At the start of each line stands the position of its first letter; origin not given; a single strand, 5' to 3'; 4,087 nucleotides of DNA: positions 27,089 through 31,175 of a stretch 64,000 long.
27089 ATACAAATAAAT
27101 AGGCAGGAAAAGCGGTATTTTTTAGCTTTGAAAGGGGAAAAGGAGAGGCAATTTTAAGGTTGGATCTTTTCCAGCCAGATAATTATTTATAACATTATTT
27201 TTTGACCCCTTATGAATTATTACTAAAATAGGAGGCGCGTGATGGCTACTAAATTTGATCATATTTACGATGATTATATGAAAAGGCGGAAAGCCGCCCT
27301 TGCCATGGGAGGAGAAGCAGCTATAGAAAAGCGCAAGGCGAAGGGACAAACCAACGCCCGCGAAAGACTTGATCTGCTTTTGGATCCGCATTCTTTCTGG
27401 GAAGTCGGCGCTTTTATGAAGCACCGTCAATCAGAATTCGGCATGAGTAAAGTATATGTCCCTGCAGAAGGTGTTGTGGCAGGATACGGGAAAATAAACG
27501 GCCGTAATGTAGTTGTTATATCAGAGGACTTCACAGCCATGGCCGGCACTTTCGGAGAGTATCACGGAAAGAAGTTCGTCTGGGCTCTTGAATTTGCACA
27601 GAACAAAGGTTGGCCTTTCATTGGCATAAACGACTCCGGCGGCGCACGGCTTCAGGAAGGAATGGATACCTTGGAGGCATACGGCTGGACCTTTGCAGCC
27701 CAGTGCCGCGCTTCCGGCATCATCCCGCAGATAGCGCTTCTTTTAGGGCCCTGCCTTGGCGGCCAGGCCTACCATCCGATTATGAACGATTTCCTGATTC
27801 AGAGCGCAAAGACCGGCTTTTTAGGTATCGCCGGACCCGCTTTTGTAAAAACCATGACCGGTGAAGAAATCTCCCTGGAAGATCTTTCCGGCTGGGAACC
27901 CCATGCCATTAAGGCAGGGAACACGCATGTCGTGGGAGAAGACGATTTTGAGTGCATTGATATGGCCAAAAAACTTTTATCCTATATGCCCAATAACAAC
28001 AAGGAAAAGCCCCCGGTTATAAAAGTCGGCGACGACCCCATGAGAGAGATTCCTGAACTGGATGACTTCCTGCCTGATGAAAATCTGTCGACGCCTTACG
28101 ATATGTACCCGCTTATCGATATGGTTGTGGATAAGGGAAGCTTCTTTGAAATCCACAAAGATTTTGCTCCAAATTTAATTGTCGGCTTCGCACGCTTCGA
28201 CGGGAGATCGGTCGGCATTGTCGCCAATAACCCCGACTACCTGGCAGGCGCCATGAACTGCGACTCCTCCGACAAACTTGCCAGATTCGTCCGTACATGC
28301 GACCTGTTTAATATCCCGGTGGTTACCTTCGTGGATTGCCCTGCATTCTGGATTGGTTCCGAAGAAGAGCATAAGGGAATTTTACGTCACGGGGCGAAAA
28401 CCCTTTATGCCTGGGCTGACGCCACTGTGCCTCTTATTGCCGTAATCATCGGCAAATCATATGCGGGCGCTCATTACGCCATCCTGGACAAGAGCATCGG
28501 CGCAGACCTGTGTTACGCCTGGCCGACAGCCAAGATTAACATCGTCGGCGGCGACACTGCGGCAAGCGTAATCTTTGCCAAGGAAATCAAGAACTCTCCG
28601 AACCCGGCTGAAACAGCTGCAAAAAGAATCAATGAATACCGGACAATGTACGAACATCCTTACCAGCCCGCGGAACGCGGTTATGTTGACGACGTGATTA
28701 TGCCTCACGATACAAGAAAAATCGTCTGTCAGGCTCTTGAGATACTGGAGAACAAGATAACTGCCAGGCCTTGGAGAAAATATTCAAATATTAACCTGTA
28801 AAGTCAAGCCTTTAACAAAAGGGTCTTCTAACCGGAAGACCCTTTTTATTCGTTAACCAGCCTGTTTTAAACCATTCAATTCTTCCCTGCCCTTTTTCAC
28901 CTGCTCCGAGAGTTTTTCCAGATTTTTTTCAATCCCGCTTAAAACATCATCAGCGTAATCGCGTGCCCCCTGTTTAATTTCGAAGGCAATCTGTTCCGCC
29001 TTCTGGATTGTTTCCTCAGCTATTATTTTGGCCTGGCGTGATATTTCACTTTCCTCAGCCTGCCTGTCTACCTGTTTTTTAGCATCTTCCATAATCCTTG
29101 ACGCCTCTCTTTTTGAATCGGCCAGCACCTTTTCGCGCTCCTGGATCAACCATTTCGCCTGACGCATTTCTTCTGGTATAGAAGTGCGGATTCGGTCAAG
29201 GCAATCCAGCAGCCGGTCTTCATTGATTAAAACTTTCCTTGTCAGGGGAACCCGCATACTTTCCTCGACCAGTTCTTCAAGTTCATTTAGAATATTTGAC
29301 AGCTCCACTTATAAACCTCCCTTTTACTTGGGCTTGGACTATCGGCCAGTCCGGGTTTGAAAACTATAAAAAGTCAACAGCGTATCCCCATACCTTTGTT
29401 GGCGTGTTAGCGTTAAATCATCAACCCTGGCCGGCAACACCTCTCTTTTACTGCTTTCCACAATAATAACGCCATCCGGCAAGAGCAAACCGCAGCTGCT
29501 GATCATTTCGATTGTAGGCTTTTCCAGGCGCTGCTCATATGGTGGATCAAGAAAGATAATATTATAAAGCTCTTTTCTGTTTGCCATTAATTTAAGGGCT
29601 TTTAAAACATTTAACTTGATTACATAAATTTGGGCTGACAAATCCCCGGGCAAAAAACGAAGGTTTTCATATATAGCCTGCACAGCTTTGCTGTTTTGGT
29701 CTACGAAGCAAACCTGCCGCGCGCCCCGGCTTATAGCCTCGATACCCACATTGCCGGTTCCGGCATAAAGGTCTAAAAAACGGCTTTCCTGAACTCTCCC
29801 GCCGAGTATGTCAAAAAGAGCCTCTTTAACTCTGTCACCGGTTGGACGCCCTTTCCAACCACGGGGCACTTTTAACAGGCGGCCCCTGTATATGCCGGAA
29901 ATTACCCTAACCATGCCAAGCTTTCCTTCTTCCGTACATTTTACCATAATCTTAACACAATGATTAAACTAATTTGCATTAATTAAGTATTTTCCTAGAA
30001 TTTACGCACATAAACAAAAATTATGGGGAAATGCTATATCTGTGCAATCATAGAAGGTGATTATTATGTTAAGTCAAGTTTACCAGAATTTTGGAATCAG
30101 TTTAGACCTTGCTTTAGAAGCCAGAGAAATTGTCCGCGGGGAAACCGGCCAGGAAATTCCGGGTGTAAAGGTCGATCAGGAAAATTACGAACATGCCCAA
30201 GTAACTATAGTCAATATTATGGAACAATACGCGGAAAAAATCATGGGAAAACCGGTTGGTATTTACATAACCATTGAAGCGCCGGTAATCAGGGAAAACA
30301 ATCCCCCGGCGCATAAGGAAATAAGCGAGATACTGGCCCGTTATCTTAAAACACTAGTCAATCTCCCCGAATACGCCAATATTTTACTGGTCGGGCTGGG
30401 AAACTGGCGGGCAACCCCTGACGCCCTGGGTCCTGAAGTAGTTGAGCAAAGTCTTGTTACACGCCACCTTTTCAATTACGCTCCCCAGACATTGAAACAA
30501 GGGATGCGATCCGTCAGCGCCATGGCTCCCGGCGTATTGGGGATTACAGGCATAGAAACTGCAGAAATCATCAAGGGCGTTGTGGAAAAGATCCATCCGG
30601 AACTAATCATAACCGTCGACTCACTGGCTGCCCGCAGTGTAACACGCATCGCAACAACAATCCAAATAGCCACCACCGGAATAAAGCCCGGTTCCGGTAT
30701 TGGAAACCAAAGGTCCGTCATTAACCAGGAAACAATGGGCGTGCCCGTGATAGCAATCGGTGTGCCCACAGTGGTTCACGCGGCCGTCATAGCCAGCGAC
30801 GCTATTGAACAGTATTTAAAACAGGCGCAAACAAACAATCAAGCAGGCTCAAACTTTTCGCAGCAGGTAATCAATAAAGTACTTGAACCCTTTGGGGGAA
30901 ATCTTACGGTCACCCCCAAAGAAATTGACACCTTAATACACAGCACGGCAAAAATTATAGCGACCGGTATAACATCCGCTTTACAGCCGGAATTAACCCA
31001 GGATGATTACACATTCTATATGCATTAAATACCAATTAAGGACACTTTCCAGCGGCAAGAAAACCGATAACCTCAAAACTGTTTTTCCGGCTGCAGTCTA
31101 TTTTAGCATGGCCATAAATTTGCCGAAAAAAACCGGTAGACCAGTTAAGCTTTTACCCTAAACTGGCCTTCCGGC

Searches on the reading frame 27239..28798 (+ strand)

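Call 51: search_protein_families(library=pfam, proteins=[window:27239-28798:+], max_evalue=0.000001)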
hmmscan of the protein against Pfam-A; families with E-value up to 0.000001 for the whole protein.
window:27239-28798:+ (520 aa): 2 families
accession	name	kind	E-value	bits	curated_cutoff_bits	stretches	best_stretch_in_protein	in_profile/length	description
PF01039.27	Carboxyl_trans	-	1.6e-157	525.5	22.3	1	33-518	3-493/493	Carboxyl transferase domain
PF03255.19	ACCA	-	6.7e-11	42.3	23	1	315-446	96-231/310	Acetyl co-enzyme A carboxylase carboxyltransferase-like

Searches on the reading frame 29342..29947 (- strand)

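Call 51: search_protein_families(library=pfam, proteins=[window:29342-29947:-], max_evalue=0.000001)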
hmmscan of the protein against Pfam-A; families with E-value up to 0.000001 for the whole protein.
window:29342-29947:- (202 aa): 1 family
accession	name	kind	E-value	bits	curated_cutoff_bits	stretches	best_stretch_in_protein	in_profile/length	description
PF03602.21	Cons_hypoth95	-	1.4e-52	178.4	24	1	13-194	1-181/182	Conserved hypothetical protein 95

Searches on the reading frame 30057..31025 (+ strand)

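Call 51: search_protein_families(library=pfam, proteins=[window:30057-31025:+], max_evalue=0.000001)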
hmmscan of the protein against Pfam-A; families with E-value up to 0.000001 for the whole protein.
window:30057-31025:+ (323 aa): 1 family
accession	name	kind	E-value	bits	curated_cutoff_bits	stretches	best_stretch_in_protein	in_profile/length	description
PF03418.19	Peptidase_A25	-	7.1e-96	321.6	27.8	2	20-259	2-248/353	Germination protease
